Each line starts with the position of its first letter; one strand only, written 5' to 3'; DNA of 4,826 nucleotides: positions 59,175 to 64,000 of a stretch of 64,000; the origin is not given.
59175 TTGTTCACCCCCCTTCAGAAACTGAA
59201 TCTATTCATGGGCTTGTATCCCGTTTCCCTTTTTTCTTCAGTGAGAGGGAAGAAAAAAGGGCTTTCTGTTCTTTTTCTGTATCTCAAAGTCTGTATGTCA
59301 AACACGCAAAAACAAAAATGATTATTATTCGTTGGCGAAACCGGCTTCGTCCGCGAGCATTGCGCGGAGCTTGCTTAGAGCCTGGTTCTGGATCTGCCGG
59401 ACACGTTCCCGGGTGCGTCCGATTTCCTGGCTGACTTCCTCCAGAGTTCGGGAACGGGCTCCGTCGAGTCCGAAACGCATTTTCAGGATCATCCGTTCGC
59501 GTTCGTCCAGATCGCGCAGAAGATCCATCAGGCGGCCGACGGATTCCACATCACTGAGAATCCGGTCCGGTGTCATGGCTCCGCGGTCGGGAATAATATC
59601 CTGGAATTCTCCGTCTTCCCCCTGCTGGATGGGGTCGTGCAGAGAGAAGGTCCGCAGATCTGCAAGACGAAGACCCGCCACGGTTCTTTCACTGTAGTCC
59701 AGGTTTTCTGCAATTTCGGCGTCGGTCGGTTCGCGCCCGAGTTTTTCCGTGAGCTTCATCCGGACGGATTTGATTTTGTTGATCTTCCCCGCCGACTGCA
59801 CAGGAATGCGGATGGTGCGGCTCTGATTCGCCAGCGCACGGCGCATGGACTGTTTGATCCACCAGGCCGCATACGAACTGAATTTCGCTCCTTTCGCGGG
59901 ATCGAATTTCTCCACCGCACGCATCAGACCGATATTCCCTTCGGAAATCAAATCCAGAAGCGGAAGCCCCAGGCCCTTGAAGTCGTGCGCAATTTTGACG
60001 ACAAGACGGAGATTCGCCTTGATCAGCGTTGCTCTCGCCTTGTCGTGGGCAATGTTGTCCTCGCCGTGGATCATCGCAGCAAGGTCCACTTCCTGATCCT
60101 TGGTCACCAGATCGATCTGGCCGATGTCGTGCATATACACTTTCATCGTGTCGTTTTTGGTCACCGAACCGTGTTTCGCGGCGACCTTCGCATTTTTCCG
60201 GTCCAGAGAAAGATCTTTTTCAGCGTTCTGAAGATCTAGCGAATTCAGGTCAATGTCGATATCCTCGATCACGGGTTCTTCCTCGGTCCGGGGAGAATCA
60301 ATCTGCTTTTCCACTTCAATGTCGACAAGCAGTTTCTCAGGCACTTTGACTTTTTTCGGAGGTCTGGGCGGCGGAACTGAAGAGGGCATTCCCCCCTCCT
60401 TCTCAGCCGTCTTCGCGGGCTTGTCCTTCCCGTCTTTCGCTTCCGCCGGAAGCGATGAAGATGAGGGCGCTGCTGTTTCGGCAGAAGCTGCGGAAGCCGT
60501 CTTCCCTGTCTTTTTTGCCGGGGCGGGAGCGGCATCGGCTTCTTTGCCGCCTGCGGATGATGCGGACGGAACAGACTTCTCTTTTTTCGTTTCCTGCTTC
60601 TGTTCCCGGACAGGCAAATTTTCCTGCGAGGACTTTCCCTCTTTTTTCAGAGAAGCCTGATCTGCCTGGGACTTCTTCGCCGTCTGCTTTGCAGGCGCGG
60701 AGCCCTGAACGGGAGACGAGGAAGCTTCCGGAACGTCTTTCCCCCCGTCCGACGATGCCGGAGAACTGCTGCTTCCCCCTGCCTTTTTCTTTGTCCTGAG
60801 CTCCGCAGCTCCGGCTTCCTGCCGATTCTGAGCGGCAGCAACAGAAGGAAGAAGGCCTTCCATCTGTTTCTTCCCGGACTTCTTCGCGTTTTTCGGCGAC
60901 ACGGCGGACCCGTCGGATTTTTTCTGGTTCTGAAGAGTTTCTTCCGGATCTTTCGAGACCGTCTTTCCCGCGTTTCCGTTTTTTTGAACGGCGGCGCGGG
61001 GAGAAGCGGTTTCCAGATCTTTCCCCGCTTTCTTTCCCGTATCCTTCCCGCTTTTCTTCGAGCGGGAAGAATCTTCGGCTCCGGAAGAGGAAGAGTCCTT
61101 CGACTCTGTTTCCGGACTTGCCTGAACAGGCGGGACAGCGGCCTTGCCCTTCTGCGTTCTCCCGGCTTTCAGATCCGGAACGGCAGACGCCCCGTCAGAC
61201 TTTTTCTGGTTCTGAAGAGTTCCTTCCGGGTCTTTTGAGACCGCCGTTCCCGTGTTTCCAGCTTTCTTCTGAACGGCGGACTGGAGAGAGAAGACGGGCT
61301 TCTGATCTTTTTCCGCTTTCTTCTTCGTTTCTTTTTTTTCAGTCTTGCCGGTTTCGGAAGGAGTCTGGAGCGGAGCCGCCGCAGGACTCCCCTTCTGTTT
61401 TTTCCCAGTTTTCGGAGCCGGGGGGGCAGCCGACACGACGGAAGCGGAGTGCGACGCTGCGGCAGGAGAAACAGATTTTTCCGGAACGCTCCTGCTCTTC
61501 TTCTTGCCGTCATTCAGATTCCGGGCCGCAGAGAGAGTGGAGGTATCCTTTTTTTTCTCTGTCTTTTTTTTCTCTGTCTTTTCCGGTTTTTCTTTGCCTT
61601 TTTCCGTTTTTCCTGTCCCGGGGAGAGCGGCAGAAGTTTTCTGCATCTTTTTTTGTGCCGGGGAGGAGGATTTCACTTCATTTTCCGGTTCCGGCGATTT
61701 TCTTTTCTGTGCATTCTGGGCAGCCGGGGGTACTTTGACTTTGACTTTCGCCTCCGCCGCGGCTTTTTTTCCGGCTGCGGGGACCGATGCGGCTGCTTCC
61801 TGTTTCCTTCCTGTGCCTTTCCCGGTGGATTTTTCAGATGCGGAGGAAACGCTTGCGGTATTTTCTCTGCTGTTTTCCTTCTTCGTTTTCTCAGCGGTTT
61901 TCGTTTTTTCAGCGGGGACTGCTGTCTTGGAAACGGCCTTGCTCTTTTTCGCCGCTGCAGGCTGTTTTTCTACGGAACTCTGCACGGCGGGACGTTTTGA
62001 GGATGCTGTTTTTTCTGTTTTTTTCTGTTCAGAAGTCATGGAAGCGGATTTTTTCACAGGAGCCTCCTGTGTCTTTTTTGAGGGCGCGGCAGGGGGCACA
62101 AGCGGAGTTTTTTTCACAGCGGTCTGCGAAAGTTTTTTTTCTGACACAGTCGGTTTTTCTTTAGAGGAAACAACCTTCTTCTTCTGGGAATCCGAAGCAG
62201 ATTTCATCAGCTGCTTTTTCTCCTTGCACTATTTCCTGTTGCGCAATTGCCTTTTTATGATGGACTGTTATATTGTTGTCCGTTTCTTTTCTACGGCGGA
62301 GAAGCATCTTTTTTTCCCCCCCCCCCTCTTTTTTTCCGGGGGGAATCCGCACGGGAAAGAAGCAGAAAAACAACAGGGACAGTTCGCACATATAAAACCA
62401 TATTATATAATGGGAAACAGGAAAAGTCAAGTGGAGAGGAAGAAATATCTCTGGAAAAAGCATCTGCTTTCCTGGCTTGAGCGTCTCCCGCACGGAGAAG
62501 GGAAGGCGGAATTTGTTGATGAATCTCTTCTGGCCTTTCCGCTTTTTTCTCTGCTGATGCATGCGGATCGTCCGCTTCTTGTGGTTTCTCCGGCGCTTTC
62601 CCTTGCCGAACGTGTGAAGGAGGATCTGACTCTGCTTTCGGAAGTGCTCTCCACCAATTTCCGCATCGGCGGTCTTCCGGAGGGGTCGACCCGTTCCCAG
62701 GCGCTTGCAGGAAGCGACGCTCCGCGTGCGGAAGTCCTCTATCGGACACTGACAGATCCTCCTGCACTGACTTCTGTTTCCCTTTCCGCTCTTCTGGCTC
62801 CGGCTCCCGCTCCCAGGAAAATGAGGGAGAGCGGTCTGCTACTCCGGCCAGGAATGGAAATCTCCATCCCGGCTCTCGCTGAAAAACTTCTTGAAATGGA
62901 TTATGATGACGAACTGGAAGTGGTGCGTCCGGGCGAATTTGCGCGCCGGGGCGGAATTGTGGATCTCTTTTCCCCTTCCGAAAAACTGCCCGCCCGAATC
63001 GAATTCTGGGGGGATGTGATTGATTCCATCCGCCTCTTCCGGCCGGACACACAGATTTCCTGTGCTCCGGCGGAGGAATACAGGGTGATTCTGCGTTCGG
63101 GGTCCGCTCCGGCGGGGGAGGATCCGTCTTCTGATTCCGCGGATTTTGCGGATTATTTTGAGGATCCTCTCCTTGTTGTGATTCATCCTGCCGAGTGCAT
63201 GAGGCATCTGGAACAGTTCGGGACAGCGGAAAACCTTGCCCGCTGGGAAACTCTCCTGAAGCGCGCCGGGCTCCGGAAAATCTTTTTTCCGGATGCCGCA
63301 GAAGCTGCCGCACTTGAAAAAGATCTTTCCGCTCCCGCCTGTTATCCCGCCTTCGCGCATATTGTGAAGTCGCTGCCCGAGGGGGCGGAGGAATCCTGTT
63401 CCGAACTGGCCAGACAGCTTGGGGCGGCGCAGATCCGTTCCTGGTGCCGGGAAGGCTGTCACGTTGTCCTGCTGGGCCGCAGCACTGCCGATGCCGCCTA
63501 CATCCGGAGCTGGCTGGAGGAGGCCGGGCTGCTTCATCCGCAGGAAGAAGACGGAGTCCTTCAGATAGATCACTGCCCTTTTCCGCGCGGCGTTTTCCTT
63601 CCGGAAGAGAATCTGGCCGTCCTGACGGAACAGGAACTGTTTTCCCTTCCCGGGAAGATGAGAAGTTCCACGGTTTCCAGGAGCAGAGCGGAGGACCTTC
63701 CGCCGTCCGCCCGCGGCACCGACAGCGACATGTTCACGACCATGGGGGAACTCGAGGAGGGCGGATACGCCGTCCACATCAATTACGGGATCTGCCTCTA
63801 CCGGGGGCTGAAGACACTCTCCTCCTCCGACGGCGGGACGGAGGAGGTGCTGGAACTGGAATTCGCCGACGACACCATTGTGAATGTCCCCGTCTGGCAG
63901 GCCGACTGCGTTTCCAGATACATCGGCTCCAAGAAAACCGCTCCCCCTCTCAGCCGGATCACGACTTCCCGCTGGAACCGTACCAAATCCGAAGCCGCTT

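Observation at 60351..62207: Sigma-70 with a ~620-aa lysine-rich, intrinsically disordered-looking N-terminal tail containing internal repeats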

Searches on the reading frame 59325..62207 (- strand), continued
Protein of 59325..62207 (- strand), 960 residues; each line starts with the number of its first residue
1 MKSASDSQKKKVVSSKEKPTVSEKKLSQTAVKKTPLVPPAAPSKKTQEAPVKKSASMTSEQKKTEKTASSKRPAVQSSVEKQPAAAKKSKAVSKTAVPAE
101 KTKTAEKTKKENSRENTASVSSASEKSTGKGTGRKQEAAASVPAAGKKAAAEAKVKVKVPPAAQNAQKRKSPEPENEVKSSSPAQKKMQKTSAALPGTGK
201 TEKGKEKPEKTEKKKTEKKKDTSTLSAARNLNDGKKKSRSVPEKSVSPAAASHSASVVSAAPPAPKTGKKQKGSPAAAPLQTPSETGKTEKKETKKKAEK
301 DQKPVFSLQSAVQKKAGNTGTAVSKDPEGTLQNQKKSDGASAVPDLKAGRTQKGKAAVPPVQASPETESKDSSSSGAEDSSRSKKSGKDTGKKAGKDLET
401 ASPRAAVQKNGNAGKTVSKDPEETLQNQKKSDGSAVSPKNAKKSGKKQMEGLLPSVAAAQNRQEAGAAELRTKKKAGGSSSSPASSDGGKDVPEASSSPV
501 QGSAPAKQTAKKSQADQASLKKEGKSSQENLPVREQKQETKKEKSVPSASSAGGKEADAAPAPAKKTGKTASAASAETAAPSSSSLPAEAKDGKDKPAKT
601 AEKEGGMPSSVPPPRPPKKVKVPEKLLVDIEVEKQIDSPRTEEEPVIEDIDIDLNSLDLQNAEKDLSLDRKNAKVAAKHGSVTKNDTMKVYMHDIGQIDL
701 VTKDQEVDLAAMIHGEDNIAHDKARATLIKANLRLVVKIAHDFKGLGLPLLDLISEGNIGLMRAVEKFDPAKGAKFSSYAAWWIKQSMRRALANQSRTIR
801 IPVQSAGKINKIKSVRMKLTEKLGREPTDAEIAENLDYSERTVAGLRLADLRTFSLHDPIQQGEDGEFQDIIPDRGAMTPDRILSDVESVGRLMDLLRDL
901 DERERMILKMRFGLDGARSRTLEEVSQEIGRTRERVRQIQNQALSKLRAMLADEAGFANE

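Call 52: search_protein_families(library=pfam, proteins=[P0005, P0018], max_evalue=10)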
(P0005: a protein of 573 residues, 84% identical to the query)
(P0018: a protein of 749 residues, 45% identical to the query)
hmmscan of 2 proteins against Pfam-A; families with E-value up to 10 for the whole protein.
P0005 (573 aa): 6 families
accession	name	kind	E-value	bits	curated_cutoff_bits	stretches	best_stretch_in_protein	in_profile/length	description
PF04542.20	Sigma70_r2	-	1.4e-19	70.1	24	1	341-410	1-70/71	Sigma-70 region 2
PF04539.22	Sigma70_r3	-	3.3e-17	62.8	25.3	1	421-494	2-75/78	Sigma-70 region 3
PF04545.22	Sigma70_r4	-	3.3e-15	55.8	24.1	1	510-561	2-49/50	Sigma-70, region 4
PF00140.25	Sigma70_r1_2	-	7.3e-08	32.7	22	1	299-330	1-32/34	Sigma-70 factor, region 1.2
PF08281.18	Sigma70_r4_2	-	0.077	13.1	25.7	0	443-458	30-45/54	Sigma-70, region 4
PF09507.16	CDC27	-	0.19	11.6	24.5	1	4-240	131-353/443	DNA polymerase subunit Cdc27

P0018 (749 aa): 7 families
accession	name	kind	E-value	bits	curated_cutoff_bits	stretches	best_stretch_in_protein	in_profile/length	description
PF04539.22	Sigma70_r3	-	2.7e-27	95.1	25.3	1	595-671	1-77/78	Sigma-70 region 3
PF04542.20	Sigma70_r2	-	2.2e-23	82.3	24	1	516-586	1-71/71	Sigma-70 region 2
PF04545.22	Sigma70_r4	-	1.7e-19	69.5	24.1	1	685-737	2-50/50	Sigma-70, region 4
PF03979.19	Sigma70_r1_1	-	6.2e-17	61.8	22.5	1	394-465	4-70/81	Sigma-70 factor, region 1.1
PF00140.25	Sigma70_r1_2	-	1.8e-15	57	22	1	478-509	1-32/34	Sigma-70 factor, region 1.2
PF08281.18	Sigma70_r4_2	-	0.4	10.8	25.7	1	678-733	1-52/54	Sigma-70, region 4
PF05820.16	Ac81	-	2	8.4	25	1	165-246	18-98/178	Baculoviridae AC81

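Call 72: find_encoding_contigs(protein=P0003, flank=1000, max_places=1)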
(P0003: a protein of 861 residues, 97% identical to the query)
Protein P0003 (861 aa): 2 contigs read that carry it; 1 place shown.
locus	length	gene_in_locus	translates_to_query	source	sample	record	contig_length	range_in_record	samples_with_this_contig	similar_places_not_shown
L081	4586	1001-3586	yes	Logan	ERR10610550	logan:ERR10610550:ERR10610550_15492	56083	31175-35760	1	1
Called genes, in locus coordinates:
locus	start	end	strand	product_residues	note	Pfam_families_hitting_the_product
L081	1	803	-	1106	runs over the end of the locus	PF17757:UvrB_inter, PF02559:CarD_TRCF_RID, PF00270:DEAD, PF04851:ResIII, PF00271:Helicase_C, PF03461:TRCF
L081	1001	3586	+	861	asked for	PF00140:Sigma70_r1_2 (weak), PF04542:Sigma70_r2, PF04539:Sigma70_r3, PF04545:Sigma70_r4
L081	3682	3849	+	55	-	PF01165:Ribosomal_S21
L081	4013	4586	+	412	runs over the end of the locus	PF03739:LptF_LptG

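Call 73: find_encoding_contigs(protein=P0004, flank=1000, max_places=1)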
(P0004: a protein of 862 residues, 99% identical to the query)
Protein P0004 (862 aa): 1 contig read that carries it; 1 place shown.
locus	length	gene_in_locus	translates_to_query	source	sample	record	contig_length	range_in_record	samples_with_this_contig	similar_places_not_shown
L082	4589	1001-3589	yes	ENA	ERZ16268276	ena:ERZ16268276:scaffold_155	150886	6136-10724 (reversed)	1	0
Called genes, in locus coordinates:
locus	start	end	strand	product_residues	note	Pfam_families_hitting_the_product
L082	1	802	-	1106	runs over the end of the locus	PF17757:UvrB_inter, PF02559:CarD_TRCF_RID, PF00270:DEAD, PF04851:ResIII, PF00271:Helicase_C, PF03461:TRCF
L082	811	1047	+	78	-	-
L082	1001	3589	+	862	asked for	PF00140:Sigma70_r1_2 (weak), PF04542:Sigma70_r2, PF04539:Sigma70_r3, PF04545:Sigma70_r4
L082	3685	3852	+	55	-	PF01165:Ribosomal_S21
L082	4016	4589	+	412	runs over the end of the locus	PF03739:LptF_LptG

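Call 74: find_encoding_contigs(protein=P0001, flank=1000, max_places=1)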
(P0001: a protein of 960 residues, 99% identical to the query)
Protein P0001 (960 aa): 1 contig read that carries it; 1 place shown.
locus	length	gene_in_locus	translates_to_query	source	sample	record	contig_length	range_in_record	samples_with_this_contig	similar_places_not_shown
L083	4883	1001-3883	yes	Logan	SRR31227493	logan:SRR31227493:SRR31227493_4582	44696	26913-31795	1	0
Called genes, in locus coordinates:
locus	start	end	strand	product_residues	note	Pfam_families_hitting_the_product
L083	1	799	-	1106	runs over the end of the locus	PF17757:UvrB_inter, PF02559:CarD_TRCF_RID, PF00270:DEAD, PF04851:ResIII, PF00271:Helicase_C, PF03461:TRCF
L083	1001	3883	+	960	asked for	PF00140:Sigma70_r1_2 (weak), PF04542:Sigma70_r2, PF04539:Sigma70_r3, PF04545:Sigma70_r4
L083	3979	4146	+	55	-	PF01165:Ribosomal_S21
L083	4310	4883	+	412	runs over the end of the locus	PF03739:LptF_LptG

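Call 75: find_encoding_contigs(protein=P0044, flank=1000, max_places=1)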
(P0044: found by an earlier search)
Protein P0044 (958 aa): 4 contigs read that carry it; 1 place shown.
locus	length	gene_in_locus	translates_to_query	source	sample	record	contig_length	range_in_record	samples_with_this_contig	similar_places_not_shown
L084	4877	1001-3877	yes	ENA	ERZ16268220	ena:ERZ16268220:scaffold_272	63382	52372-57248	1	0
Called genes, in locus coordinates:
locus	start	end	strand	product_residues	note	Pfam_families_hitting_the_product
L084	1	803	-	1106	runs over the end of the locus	PF17757:UvrB_inter, PF02559:CarD_TRCF_RID, PF00270:DEAD, PF04851:ResIII, PF00271:Helicase_C, PF03461:TRCF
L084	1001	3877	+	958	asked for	PF00140:Sigma70_r1_2 (weak), PF04542:Sigma70_r2, PF04539:Sigma70_r3, PF04545:Sigma70_r4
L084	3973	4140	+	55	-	PF01165:Ribosomal_S21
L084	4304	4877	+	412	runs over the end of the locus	PF03739:LptF_LptG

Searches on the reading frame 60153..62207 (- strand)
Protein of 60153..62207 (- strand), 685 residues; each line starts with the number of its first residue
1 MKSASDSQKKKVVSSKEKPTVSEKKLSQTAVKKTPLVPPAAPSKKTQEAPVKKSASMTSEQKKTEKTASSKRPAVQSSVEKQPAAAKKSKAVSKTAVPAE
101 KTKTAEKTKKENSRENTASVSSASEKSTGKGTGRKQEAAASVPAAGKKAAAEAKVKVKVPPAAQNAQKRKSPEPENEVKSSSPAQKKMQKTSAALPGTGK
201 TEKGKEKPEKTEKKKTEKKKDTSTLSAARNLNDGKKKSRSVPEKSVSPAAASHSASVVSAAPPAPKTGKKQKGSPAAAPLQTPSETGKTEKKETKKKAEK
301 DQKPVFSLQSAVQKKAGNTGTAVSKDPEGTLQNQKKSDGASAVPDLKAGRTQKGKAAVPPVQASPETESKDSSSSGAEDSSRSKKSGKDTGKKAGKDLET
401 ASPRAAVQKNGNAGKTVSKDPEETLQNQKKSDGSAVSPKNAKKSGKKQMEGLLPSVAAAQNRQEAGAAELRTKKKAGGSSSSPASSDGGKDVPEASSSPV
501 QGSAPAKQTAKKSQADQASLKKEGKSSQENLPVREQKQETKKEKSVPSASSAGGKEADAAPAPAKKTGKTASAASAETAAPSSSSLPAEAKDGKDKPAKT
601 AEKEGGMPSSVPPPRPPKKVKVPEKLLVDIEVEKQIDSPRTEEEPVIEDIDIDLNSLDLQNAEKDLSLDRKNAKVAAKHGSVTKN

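Call 51: search_solved_structures(query=window:60153-62207:-, max_evalue=1, show_alignments=2)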
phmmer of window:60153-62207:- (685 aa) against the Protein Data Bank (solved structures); distinct sequences matched with E-value up to 1: 1.
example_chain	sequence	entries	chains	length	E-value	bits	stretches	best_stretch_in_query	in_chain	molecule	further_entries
6kgx_zE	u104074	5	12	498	0.009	18.6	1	136-221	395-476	LRC3 | Phycobilisome 31.8 kDa linker polypeptide, phycoerythrin-associated, rod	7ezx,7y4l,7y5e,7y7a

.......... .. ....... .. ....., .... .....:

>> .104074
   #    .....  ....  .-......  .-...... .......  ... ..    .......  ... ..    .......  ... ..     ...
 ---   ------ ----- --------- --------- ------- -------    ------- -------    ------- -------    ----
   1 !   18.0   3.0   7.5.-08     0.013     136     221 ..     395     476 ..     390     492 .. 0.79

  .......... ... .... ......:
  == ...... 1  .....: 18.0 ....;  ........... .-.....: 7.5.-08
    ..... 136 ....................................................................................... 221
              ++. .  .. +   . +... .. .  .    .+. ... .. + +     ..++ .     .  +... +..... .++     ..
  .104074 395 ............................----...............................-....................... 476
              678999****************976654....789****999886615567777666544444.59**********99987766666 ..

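Call 52: search_protein_families(library=pfam, proteins=[window:60153-62207:-], max_evalue=10)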
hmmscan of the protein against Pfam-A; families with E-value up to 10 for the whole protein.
window:60153-62207:- (685 aa): 0 families

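Call 71: find_homologous_proteins(query=window:60348-62207:-, max_evalue=0.001)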
Query window:60348-62207:- (620 aa): 4 proteins with E <= 0.001 among 8000 candidates.
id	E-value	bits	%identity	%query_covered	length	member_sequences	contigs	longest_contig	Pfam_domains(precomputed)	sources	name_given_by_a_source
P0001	0.0e+0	1118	98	100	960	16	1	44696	PF04545.23,PF00140.26,PF04542.21,PF04539.23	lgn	-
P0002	3.5e-269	913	94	55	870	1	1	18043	PF04545.23,PF00140.26,PF04542.21,PF04539.23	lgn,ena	-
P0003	2.9e-265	900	95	55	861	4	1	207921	PF04545.23,PF00140.26,PF04542.21,PF04539.23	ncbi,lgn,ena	-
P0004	6.9e-265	899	93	55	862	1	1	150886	PF04545.23,PF00140.26,PF04542.21,PF04539.23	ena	-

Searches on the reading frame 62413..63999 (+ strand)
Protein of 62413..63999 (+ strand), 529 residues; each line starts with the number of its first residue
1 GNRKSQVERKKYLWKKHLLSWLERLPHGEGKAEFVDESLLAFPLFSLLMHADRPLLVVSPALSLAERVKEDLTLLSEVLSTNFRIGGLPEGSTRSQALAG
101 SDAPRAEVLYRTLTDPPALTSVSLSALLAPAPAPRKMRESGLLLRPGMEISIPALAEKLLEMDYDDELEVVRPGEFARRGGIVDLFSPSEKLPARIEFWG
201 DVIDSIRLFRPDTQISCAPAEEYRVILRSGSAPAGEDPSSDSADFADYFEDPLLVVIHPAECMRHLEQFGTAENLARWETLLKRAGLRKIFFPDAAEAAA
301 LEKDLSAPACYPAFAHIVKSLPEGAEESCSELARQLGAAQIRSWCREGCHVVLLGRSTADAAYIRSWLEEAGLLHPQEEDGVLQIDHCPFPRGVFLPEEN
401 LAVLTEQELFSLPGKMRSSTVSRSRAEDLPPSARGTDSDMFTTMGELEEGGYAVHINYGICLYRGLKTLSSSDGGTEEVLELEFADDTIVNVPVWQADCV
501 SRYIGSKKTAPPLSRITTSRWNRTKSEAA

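Call 56: search_protein_families(library=pfam, proteins=[window:62413-63999:+], max_evalue=0.001)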
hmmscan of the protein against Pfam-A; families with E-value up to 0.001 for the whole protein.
window:62413-63999:+ (529 aa): 2 families
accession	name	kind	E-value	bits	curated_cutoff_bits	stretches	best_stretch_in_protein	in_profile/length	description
PF17757.6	UvrB_inter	-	7.6e-18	64.9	22.9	1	143-225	2-85/91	UvrB interaction domain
PF02559.22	CarD_TRCF_RID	-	3e-11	43.7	23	1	447-504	1-57/57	CarD-like/TRCF RID domain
